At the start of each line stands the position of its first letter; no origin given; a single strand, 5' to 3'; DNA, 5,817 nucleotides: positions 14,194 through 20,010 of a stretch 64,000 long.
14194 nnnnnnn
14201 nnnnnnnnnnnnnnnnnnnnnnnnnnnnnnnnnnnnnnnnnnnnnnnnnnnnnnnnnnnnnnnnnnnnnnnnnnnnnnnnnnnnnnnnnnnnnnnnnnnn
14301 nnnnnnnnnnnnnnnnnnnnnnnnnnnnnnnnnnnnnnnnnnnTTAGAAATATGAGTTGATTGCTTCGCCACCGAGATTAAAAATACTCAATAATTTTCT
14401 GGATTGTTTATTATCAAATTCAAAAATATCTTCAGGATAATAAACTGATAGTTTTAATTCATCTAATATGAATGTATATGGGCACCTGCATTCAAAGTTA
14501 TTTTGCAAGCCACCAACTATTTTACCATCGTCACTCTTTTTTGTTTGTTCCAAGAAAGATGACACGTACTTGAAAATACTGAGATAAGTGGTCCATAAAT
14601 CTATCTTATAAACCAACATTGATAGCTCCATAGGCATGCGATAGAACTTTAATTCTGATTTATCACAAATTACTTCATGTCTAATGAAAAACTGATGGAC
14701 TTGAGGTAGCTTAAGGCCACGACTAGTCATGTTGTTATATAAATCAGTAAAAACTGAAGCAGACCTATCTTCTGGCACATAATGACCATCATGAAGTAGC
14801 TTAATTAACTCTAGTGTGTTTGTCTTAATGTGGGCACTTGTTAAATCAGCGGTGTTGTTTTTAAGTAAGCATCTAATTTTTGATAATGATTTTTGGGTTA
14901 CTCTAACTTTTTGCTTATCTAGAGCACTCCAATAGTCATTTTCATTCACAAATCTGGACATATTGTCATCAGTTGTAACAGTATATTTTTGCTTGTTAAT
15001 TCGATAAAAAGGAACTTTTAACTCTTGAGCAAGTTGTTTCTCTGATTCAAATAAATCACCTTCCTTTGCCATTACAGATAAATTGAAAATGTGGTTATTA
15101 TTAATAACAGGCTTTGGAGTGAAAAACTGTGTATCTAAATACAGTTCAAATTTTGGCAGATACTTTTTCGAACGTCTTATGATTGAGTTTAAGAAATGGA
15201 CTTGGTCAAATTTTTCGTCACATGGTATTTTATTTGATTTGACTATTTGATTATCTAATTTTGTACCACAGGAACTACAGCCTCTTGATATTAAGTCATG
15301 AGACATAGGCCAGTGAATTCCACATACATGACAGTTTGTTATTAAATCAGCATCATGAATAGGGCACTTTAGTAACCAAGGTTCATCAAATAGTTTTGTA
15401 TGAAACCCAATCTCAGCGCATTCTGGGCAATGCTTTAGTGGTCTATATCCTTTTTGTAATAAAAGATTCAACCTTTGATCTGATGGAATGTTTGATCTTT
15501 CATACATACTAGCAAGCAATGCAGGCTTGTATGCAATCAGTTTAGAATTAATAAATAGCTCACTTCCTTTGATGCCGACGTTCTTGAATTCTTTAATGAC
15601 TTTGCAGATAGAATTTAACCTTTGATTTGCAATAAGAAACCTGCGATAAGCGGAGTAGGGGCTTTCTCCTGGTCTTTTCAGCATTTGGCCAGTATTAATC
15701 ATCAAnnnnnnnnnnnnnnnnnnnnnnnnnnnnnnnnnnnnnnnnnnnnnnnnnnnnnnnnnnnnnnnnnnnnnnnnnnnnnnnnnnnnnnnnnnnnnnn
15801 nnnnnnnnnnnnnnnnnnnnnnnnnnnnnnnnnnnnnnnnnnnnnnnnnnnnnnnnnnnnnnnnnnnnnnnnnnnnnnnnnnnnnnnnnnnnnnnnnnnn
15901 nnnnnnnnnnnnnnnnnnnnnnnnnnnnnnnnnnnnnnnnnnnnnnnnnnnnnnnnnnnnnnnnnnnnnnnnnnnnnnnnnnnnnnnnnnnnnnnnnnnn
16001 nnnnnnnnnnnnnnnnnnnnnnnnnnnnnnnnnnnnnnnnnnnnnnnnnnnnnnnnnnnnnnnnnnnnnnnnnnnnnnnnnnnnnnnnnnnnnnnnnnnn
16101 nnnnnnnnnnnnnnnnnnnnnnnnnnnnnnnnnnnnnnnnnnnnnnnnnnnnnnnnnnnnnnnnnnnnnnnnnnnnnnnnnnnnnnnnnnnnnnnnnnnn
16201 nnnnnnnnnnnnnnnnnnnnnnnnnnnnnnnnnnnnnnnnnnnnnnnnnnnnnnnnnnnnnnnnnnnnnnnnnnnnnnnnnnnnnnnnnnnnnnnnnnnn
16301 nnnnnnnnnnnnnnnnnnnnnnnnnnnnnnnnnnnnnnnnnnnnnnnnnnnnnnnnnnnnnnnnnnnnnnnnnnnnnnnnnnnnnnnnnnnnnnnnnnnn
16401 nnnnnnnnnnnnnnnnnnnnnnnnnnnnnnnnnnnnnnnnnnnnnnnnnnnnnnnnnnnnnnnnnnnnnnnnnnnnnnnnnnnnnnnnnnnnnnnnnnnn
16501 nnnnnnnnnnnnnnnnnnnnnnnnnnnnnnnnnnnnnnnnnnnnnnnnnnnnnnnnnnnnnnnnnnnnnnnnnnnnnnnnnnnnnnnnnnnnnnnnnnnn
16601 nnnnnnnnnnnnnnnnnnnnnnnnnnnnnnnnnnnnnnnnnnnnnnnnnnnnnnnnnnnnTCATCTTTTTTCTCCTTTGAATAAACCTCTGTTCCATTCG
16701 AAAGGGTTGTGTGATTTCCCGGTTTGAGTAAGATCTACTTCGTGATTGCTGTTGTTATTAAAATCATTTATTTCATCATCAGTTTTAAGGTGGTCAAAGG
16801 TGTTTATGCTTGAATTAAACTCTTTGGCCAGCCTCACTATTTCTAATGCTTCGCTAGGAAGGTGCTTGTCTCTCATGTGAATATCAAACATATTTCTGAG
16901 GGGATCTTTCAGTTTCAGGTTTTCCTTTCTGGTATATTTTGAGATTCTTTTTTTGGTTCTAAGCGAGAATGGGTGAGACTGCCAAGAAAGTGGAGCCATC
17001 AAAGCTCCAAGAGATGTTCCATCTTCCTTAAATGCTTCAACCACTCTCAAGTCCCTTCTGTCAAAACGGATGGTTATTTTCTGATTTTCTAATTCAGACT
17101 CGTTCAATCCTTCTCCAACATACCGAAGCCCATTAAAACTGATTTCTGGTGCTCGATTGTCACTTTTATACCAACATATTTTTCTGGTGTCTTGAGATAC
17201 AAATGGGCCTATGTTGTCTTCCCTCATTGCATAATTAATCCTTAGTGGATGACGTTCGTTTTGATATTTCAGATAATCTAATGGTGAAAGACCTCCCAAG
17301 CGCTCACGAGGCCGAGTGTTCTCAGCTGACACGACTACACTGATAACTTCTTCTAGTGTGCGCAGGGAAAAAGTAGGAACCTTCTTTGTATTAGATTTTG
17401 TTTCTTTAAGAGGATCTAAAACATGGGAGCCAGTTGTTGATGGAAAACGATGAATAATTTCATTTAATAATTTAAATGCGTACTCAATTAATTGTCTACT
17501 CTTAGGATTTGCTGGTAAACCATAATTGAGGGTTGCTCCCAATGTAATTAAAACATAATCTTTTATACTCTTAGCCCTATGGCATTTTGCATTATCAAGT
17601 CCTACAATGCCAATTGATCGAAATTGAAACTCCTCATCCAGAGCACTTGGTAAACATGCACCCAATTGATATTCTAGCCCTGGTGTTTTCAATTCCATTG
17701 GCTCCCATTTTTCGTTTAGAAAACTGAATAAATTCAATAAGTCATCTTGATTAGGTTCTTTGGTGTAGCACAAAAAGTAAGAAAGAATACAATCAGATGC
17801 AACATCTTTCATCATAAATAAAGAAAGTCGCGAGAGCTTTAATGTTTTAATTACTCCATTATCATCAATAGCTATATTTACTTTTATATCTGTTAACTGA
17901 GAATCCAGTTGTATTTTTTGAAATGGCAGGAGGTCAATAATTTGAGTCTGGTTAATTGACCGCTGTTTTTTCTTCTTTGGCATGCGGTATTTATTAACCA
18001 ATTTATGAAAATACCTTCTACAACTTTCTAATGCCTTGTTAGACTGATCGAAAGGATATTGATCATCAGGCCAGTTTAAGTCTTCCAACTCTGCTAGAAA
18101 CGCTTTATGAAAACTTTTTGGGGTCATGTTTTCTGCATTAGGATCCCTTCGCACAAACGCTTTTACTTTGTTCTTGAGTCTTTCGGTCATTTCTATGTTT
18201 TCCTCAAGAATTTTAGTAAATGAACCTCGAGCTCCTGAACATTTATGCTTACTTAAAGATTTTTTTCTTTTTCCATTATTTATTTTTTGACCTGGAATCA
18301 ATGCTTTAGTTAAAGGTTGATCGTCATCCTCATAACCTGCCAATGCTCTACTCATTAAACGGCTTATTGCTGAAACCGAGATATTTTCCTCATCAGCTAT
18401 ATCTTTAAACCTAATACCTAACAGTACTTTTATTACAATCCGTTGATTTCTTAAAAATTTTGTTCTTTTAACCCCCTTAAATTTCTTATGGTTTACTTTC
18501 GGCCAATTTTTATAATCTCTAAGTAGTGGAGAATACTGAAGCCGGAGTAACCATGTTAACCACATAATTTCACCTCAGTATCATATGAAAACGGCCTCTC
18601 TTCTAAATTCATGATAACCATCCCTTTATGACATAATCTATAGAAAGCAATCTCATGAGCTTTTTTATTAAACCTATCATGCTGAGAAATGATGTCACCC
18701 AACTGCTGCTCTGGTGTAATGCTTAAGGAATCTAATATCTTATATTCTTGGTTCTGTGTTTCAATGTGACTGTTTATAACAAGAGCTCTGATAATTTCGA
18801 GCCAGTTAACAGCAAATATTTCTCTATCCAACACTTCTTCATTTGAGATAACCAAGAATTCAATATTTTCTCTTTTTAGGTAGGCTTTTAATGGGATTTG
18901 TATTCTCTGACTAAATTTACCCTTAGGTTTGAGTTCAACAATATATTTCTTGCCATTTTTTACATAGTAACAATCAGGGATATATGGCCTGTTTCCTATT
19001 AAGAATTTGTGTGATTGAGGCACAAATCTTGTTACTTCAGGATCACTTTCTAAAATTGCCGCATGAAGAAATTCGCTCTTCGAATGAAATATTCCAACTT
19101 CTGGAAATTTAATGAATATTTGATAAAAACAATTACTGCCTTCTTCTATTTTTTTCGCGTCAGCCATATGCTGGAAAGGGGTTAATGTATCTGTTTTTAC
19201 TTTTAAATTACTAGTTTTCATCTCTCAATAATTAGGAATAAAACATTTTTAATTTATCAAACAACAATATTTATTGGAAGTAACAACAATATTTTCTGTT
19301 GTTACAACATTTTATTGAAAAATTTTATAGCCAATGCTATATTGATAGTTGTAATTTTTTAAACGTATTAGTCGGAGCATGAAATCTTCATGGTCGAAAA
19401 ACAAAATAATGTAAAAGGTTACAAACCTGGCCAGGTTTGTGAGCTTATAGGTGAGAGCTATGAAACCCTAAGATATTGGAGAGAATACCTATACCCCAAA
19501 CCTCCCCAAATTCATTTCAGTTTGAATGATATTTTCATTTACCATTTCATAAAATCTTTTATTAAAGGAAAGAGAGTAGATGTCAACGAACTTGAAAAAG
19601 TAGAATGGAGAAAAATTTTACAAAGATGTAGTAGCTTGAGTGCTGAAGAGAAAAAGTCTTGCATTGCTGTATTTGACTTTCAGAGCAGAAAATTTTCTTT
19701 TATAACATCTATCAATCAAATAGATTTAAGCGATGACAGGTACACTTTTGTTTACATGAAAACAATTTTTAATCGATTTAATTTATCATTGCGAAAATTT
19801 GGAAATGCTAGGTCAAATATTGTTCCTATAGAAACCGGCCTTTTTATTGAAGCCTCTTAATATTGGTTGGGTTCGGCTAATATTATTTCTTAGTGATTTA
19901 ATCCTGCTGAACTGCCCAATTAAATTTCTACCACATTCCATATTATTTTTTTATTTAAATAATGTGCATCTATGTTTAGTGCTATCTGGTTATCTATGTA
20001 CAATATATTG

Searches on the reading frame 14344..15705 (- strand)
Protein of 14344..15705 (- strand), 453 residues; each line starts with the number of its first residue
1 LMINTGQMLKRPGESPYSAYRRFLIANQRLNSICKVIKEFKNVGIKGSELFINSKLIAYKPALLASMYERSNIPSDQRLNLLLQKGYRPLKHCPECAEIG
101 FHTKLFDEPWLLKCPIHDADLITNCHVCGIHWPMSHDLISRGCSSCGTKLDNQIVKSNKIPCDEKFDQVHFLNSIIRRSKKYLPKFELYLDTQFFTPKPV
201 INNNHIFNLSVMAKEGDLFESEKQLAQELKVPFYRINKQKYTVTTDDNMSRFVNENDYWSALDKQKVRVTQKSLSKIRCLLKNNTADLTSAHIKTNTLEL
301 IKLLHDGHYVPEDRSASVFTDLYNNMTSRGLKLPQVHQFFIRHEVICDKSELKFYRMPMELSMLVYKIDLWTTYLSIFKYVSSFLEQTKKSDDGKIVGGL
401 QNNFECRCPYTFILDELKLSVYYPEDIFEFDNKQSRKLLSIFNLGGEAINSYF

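Call 5: search_protein_families(library=pfam, proteins=[window:14344-15705:-])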
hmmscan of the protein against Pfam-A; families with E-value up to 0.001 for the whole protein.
window:14344-15705:- (453 aa): 0 families

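Call 19: search_protein_families(library=ncbifam, proteins=[window:14344-15705:-], max_evalue=0.01)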
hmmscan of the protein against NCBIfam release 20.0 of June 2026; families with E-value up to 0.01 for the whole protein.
window:14344-15705:- (453 aa): 0 families

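Call 75: find_homologous_proteins(query=window:14344-15705:-, max_evalue=0.001)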
Query window:14344-15705:- (453 aa): 3 proteins with E <= 0.001 among 3423 candidates.
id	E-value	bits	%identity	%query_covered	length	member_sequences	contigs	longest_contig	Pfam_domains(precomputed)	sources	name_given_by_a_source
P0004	0.0e+0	1046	100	100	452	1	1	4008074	-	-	-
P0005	1.3e-216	738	71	100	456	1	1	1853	-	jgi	jgi:hypothetical protein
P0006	2.4e-22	98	34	38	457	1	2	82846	-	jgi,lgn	-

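Call 92: search_protein_families(library=pfam, proteins=[window:14344-15705:-], max_evalue=5)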
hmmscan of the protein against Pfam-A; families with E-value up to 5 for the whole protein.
window:14344-15705:- (453 aa): 2 families
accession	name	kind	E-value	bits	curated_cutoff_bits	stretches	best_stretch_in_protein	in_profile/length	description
PF17032.10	Zn_ribbon_15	-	1.8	9.9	28.9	0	113-153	28-65/73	zinc-ribbon family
PF24441.1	DUF7560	-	4.5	7.5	27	1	133-152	20-39/44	Family of unknown function (DUF7560)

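Call 103: find_encoding_contigs(protein=P0006, flank=10000, max_places=2)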
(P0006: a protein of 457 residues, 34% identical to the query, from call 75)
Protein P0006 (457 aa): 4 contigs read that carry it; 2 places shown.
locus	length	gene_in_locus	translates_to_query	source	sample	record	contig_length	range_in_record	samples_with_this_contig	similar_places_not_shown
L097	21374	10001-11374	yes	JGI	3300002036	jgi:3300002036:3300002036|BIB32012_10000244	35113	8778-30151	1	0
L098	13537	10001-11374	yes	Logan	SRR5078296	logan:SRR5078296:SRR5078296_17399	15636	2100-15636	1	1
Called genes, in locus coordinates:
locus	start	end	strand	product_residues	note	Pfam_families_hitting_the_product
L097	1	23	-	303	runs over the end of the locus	-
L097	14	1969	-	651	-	PF24389:ORC-CDC6-like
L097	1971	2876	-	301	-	PF24390:PRTase-CE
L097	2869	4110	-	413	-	PF02384:N6_Mtase, PF05175:MTS (faint), PF07669:Eco57I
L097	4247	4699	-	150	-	-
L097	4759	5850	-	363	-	-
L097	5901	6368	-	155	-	-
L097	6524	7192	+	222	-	-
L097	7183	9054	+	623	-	-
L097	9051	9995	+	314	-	PF13191:AAA_16 (weak), PF00004:AAA (weak), PF13401:AAA_22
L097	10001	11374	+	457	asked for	-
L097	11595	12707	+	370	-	-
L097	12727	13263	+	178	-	-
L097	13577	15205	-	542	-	PF00691:OmpA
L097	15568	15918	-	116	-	-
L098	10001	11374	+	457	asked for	-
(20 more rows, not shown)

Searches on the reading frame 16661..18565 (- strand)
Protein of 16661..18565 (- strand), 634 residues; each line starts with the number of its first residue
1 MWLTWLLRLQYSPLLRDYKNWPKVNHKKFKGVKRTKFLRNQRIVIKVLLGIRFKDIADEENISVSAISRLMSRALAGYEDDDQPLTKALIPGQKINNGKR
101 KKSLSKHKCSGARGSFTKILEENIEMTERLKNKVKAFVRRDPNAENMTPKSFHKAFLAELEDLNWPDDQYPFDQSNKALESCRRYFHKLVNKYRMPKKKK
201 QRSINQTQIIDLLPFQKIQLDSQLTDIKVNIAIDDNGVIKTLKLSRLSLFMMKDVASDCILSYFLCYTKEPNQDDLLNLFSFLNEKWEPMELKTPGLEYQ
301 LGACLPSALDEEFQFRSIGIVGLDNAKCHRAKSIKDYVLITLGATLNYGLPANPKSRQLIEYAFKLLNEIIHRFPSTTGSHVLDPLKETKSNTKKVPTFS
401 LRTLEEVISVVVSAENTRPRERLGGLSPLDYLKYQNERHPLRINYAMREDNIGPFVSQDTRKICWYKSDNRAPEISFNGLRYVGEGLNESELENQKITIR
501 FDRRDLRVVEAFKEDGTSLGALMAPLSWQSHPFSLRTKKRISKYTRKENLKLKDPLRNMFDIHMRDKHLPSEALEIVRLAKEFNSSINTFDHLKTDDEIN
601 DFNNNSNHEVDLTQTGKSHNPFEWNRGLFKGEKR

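Call 5: search_protein_families(library=pfam, proteins=[window:16661-18565:-])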
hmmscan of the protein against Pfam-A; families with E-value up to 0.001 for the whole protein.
window:16661-18565:- (634 aa): 1 family
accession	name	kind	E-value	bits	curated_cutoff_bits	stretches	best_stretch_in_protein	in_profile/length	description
PF09299.17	Mu-transpos_C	-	0.00015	22.1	21.7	1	474-517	16-57/61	Mu transposase, C-terminal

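Call 19: search_protein_families(library=ncbifam, proteins=[window:16661-18565:-], max_evalue=0.01)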
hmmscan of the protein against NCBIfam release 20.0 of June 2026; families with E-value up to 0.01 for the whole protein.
window:16661-18565:- (634 aa): 0 families

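Call 34: search_dna_similar(query=window:16661-18565:-, collection=plasmids, mode=protein, max_evalue=0.00001, max_rows=15)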
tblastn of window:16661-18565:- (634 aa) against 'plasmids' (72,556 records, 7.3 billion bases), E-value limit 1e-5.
Records with a match: 102; places in all: 111; records where one place covers at least 80% of the query: 79.
Best place of each record, by identity: <60% 102.
By first word of the organism name: Bacillus 26; Burkholderia 24; Paraburkholderia 17; Cupriavidus 11; Caballeronia 4; Robbsia 3; Variovorax 3; Ralstonia 3; Xanthomonas 3; Pseudomonas 2; and 6 more.
By predicted mobility (MOB-suite, as given by PLSDB): non-mobilizable 67; conjugative 21; mobilizable 14.
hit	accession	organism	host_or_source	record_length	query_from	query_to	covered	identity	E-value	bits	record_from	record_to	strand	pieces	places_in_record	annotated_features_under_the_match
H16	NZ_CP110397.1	Paraburkholderia sp. D15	lichen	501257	8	560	87%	25.8%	6e-35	149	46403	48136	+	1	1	hypothetical protein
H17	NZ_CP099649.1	Paraburkholderia fungorum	Arabidopsis thaliana,pure culture,leaf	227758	8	560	87%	25.5%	6e-38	159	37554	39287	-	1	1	hypothetical protein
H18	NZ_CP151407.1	Azonexus hydrophilus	metagenomic assembly,groundwater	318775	20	582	89%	25.0%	3e-33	144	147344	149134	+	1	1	hypothetical protein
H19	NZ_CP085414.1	Bacillus paranthracis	single cell,soil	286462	20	543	83%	26.8%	3e-40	166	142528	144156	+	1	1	hypothetical protein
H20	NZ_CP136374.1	Bacillus mycoides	whole organism,soil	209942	17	543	83%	26.4%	3e-42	171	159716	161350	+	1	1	hypothetical protein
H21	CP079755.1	Klebsiella grimontii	cell culture,urine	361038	17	543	83%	26.4%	3e-40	166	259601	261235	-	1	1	hypothetical protein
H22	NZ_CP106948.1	Bacillus thuringiensis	BGSC database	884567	20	543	83%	26.5%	1e-39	164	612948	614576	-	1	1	hypothetical protein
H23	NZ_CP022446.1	Bacillus cereus C1L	whole organism,rhizosphere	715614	20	543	83%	26.4%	5e-40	165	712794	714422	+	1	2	hypothetical protein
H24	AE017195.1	Bacillus cereus ATCC 10987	-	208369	20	543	83%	26.4%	6e-40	164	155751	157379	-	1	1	hypothetical protein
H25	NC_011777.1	Bacillus cereus AH820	-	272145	20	543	83%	26.4%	6e-40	164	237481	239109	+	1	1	hypothetical protein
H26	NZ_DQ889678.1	Bacillus cereus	-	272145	20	543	83%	26.4%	6e-40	164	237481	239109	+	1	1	hypothetical protein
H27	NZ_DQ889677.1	Bacillus cereus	-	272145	20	543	83%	26.4%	6e-40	164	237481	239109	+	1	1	hypothetical protein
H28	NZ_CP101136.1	Bacillus paranthracis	single cell,soil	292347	20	543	83%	26.4%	6e-40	164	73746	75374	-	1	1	hypothetical protein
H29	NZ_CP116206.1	Bacillus paranthracis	rice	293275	20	543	83%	26.4%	6e-40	164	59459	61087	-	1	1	hypothetical protein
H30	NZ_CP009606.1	Bacillus cereus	soil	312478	20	543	83%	26.4%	6e-40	164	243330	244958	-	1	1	hypothetical protein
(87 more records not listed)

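Call 35: get_annotated_region(hit=H17, flank=8000)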
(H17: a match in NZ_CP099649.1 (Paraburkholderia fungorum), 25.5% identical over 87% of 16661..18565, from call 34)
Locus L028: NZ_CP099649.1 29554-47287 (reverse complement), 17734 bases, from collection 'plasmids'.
description: Paraburkholderia fungorum strain OTU2SAUBB1 plasmid unnamed3, complete sequence
organism: Paraburkholderia fungorum (NCBI taxid 134537)
taxonomy: Bacteria; Pseudomonadota; Betaproteobacteria; Burkholderiales; Burkholderiaceae; Paraburkholderia; Paraburkholderia fungorum
host: -; source: Arabidopsis thaliana,pure culture,leaf; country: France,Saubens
typing (MOB-suite, as given by PLSDB): non-mobilizable
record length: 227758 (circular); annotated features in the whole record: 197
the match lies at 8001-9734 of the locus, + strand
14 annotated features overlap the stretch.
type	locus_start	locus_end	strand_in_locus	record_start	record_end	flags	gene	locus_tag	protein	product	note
CDS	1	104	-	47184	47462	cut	-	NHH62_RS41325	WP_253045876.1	type II toxin-antitoxin system ParD family antitoxin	-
CDS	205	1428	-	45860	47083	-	-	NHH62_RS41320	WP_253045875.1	Replication protein O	-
CDS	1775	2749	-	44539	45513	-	-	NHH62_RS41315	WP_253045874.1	ParB/RepB/Spo0J family partition protein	-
CDS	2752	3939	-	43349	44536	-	-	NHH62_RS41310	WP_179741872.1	AAA family ATPase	-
CDS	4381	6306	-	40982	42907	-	-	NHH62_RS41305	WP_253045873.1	phage integrase family protein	-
CDS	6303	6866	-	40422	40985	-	-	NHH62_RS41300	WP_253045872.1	hypothetical protein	-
CDS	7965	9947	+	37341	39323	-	-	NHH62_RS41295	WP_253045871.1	hypothetical protein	-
CDS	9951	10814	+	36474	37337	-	-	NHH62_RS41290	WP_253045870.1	ATP-binding protein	-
CDS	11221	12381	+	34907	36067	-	-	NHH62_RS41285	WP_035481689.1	site-specific integrase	GO:0015074 - DNA integration [Evidence IEA]; GO:0006310 - DNA recombination [Evidence IEA]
CDS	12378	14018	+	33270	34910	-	-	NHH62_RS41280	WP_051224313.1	hypothetical protein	-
CDS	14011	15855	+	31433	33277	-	-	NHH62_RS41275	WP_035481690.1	site-specific integrase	GO:0015074 - DNA integration [Evidence IEA]; GO:0006310 - DNA recombination [Evidence IEA]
CDS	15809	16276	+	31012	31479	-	-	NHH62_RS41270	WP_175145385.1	TetR family transcriptional regulator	-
CDS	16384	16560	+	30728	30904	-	-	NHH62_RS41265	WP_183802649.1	hypothetical protein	-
CDS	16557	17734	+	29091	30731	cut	-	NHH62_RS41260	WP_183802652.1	hypothetical protein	-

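Call 36: get_annotated_region(hit=H24, flank=8000)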
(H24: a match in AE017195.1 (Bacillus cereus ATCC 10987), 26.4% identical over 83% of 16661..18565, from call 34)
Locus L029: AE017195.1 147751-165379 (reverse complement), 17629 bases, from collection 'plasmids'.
description: Bacillus cereus ATCC 10987 plasmid pBc10987, complete sequence
organism: Bacillus cereus ATCC 10987 (NCBI taxid 222523)
taxonomy: Bacteria; Bacillota; Bacilli; Bacillales; Bacillaceae; Bacillus; Bacillus cereus; Bacillus cereus ATCC 10987
host: -; source: -; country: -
typing (MOB-suite, as given by PLSDB): non-mobilizable; replicon rep_cluster_125; mating-pair formation MPF_T
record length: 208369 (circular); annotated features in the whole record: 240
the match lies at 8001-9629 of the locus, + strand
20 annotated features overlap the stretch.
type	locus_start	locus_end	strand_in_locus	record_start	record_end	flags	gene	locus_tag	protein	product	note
CDS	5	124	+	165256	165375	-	-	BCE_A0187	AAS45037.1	hypothetical protein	-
CDS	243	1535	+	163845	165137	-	-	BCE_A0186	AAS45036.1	transcriptional regulator, ArsR family protein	-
CDS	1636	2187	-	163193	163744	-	-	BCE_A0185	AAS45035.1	membrane protein, putative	-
CDS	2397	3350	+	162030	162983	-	-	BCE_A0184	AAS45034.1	laminin-binding surface protein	-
CDS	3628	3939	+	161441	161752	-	-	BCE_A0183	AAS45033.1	conserved hypothetical protein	-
CDS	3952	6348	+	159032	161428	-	-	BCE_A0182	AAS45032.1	copper-translocating P-type ATPase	-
CDS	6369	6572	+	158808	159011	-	-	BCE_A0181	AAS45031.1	copper ion binding protein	-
CDS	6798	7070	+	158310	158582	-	-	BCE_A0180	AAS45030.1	ThiS family protein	-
CDS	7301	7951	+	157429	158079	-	-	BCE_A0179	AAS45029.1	S-layer homology domain protein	-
CDS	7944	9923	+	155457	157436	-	-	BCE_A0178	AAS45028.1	hypothetical protein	-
CDS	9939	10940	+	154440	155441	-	-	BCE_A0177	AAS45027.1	hypothetical protein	-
CDS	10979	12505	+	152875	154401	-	-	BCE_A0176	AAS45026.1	hypothetical protein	-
CDS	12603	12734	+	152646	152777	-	-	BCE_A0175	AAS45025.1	hypothetical protein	-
CDS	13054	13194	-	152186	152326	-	-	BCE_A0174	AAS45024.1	hypothetical protein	-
CDS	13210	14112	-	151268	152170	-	-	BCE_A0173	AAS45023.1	membrane protein, putative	-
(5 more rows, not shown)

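Call 92: search_protein_families(library=pfam, proteins=[window:16661-18565:-], max_evalue=5)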
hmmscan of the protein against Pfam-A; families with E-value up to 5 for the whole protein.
window:16661-18565:- (634 aa): 4 families
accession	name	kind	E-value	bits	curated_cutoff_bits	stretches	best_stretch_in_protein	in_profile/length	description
PF09299.17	Mu-transpos_C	-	0.00015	22.1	21.7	1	474-517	16-57/61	Mu transposase, C-terminal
PF08281.18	Sigma70_r4_2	-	0.012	15.7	25.7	1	45-75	20-51/54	Sigma-70, region 4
PF18534.6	HBD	-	0.12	13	32.9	1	115-161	34-77/84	Helical bundle domain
PF04545.22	Sigma70_r4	-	0.12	12.4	24.1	1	53-75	23-45/50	Sigma-70, region 4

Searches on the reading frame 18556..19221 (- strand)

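Call 5: search_protein_families(library=pfam, proteins=[window:18556-19221:-])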
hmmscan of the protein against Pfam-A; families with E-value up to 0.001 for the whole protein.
window:18556-19221:- (221 aa): 0 families

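Call 19: search_protein_families(library=ncbifam, proteins=[window:18556-19221:-], max_evalue=0.01)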
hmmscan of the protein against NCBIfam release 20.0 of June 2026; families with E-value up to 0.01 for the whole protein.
window:18556-19221:- (221 aa): 0 families

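Call 92: search_protein_families(library=pfam, proteins=[window:18556-19221:-], max_evalue=5)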
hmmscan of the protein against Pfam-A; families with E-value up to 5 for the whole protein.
window:18556-19221:- (221 aa): 1 family
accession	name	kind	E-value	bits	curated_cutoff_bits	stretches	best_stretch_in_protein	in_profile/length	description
PF08722.17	Tn7_TnsA-like_N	-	0.0053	17.7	26.5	1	76-126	23-84/85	TnsA-like endonuclease N terminal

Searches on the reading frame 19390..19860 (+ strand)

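Call 92: search_protein_families(library=pfam, proteins=[window:19390-19860:+], max_evalue=5)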
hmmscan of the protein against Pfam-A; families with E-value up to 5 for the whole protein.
window:19390-19860:+ (156 aa): 2 families
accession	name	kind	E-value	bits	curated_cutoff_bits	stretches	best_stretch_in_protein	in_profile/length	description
PF13411.12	MerR_1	-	0.013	16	21.6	1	11-39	1-29/69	MerR HTH family regulatory protein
PF00376.29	MerR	-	0.076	13.3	28.2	1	13-31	2-20/38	MerR family regulatory protein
